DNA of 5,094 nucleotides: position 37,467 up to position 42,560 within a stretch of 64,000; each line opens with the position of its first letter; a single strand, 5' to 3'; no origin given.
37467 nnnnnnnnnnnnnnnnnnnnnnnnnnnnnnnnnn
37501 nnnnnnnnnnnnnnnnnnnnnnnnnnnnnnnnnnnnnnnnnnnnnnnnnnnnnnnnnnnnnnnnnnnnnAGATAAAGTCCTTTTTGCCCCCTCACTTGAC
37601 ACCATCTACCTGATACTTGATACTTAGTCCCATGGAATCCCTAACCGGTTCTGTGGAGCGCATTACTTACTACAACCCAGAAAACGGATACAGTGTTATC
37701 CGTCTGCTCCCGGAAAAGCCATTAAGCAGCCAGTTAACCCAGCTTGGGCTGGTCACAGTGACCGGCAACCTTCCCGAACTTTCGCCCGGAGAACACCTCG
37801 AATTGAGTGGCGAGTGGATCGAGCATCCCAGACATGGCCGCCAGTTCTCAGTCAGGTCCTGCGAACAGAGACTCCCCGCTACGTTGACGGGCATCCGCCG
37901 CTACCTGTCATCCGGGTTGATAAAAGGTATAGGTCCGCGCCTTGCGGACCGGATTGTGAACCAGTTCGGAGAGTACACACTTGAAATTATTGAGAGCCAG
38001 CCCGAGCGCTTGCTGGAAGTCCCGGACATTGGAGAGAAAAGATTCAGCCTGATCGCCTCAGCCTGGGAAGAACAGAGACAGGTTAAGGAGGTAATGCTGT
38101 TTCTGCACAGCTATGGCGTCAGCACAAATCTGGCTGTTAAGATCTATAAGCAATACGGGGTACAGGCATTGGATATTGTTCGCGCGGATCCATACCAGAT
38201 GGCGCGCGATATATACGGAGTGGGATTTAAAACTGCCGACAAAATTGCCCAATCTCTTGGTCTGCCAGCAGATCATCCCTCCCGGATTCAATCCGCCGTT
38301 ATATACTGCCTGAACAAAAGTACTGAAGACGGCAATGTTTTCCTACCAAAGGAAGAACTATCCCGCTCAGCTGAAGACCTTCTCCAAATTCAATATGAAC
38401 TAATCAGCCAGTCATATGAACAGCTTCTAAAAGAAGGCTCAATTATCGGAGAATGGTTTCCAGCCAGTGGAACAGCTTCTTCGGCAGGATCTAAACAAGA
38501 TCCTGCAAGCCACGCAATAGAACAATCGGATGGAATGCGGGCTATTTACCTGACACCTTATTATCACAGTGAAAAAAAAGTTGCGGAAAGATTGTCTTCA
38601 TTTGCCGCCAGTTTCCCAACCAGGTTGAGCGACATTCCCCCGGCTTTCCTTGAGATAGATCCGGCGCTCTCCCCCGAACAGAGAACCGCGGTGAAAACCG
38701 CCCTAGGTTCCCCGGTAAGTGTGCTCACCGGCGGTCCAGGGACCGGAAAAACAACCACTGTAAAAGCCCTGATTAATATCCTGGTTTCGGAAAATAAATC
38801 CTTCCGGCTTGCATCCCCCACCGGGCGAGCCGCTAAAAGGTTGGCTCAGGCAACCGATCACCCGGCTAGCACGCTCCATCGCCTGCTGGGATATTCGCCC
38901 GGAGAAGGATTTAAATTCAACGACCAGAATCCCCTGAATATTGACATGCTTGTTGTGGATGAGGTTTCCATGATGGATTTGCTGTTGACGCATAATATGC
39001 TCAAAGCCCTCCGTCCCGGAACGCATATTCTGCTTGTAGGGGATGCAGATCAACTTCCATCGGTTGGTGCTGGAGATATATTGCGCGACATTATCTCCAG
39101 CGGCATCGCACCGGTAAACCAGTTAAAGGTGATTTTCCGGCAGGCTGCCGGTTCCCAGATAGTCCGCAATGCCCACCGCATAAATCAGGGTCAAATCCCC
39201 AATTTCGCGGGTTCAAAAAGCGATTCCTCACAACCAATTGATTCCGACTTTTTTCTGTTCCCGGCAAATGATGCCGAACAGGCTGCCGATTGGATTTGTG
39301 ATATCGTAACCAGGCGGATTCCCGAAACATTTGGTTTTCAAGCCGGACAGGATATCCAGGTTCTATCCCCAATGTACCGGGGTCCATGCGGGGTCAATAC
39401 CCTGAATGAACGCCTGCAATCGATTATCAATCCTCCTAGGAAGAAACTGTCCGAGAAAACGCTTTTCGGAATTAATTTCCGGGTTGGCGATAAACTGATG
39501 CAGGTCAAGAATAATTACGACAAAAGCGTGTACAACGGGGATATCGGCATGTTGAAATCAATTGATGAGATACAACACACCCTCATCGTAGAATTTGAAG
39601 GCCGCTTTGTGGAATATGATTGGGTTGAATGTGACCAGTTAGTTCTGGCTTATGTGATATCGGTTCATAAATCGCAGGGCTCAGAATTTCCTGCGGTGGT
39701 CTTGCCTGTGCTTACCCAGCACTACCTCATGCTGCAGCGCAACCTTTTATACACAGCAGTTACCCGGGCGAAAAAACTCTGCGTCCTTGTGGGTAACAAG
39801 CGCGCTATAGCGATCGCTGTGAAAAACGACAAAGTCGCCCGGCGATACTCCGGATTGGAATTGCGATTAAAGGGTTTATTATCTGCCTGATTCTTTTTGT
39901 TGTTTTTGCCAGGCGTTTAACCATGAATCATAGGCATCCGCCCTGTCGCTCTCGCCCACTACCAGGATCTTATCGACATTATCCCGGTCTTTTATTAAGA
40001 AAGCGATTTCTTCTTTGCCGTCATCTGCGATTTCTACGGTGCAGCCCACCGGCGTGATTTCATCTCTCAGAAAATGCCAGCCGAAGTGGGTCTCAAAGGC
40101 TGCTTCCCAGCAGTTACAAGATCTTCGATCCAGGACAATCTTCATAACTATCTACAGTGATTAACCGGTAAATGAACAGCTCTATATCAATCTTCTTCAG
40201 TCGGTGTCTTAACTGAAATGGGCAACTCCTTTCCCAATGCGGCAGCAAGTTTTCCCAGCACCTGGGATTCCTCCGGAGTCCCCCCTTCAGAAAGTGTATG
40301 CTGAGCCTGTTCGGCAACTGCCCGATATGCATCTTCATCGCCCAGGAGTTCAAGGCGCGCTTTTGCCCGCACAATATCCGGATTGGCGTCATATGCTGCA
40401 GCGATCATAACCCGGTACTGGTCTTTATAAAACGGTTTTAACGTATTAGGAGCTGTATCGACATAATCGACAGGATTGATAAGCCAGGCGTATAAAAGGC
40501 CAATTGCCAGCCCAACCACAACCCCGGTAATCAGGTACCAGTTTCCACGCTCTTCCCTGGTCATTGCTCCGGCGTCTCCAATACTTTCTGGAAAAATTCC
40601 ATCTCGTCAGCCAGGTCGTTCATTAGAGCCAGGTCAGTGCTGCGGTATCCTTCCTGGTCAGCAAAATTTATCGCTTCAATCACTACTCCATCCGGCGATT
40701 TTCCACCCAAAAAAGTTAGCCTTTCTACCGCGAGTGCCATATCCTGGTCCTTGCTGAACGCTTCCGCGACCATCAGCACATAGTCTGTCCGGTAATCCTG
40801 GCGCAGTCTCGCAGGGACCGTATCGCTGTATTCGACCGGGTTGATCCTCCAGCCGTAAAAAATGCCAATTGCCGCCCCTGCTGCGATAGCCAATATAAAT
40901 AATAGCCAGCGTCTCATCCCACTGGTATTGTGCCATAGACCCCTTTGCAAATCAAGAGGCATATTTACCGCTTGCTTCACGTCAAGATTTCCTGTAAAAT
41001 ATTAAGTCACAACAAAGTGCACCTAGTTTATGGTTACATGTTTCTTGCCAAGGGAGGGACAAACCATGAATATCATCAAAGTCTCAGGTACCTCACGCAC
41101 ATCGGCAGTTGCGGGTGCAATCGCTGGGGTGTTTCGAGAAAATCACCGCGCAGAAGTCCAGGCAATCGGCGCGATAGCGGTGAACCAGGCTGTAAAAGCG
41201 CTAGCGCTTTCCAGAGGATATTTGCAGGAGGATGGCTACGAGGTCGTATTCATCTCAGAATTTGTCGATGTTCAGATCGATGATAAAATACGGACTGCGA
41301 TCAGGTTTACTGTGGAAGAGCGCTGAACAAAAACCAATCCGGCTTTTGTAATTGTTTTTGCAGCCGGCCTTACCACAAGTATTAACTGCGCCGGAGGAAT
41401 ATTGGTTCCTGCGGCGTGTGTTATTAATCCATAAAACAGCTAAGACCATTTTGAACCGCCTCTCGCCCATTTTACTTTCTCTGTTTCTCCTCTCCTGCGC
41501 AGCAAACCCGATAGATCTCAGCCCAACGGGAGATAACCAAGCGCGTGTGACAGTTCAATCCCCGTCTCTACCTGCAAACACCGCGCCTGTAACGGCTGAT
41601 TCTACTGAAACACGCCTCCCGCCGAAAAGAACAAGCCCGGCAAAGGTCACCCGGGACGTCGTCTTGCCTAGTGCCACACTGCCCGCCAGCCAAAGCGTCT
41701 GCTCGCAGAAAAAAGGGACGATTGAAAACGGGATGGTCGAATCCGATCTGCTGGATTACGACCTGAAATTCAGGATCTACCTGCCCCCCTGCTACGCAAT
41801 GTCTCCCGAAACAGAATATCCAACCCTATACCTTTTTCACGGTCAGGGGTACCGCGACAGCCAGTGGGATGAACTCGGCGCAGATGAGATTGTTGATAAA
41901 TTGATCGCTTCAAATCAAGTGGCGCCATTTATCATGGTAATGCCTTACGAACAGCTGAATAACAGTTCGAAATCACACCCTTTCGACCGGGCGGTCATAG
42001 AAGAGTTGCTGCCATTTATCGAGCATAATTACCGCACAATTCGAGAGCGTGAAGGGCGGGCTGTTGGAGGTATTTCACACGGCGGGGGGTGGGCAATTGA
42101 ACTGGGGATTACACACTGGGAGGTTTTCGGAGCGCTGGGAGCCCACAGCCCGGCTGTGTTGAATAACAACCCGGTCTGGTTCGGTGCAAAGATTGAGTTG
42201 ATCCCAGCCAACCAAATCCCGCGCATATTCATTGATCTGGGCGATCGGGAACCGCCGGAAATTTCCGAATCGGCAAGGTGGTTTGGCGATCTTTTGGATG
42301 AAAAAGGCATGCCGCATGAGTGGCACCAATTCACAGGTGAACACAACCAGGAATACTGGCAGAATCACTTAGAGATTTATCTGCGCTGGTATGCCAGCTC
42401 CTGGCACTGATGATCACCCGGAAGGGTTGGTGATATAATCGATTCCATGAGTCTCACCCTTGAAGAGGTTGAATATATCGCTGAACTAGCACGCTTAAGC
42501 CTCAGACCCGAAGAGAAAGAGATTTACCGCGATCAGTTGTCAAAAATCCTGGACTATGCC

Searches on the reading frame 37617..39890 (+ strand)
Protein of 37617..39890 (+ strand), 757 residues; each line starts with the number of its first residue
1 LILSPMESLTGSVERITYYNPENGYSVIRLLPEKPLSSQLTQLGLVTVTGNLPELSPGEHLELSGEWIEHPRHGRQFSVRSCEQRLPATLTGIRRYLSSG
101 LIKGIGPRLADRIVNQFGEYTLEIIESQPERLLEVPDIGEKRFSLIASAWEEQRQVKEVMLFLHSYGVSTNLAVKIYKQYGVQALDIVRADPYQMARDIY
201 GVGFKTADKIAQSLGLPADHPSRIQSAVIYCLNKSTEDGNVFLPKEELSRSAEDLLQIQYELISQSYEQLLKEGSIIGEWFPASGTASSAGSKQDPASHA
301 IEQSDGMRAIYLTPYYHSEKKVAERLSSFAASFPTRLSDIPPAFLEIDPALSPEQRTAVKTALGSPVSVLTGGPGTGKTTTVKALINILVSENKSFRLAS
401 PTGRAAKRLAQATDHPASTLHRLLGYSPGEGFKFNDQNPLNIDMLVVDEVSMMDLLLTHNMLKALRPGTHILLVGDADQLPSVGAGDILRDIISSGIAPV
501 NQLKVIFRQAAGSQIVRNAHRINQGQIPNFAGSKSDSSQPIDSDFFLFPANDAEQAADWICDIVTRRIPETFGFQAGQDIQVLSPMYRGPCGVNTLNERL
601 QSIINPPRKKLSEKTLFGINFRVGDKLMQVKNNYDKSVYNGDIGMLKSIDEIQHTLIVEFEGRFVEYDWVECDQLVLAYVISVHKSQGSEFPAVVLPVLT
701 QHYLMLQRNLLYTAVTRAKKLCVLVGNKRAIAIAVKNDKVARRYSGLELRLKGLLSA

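Call 45: search_protein_families(library=pfam, proteins=[window:37617-39890:+], max_evalue=0.000001)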
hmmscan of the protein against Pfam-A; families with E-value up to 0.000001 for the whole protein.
window:37617-39890:+ (757 aa): 9 families
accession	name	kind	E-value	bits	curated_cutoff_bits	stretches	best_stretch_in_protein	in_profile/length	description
PF13245.12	AAA_19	-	8e-42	143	25.1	1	355-484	1-133/134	AAA domain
PF13604.12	AAA_30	-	1.6e-40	139.4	27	1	351-529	2-175/191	AAA domain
PF14490.11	HHH_RecD2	-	2.7e-39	133.4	27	1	152-242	1-92/92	ATP-dependent RecD2 DNA helicase HHH domain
PF23139.1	OB_YrrC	-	1.7e-25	89.2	27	1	6-87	1-76/76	ATP-dependent DNA helicase YrrC, OB-fold domain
PF13538.12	UvrD_C_2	-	6.7e-22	77.5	27.4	1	677-725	1-52/52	UvrD-like helicase C-terminal domain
PF18335.7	SH3_13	-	1.2e-21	76.7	41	1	596-660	1-65/65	ATP-dependent RecD-like DNA helicase SH3 domain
PF14520.12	HHH_5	-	1e-11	45.6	27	1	102-150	7-55/57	Helix-hairpin-helix domain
PF13086.12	AAA_11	-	5.4e-10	39.9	27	0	352-392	3-44/257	AAA domain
PF01443.25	Viral_helicase1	-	3.1e-09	37.4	21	0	680-725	179-227/228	Viral superfamily 1 RNA helicase core domain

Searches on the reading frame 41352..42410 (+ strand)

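Call 45: search_protein_families(library=pfam, proteins=[window:41352-42410:+], max_evalue=0.000001)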
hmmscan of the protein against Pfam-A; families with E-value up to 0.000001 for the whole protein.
window:41352-42410:+ (352 aa): 1 family
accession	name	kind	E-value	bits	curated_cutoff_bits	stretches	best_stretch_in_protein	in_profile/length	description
PF00756.26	Esterase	-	2e-25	90.5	22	1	134-341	4-245/251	Putative esterase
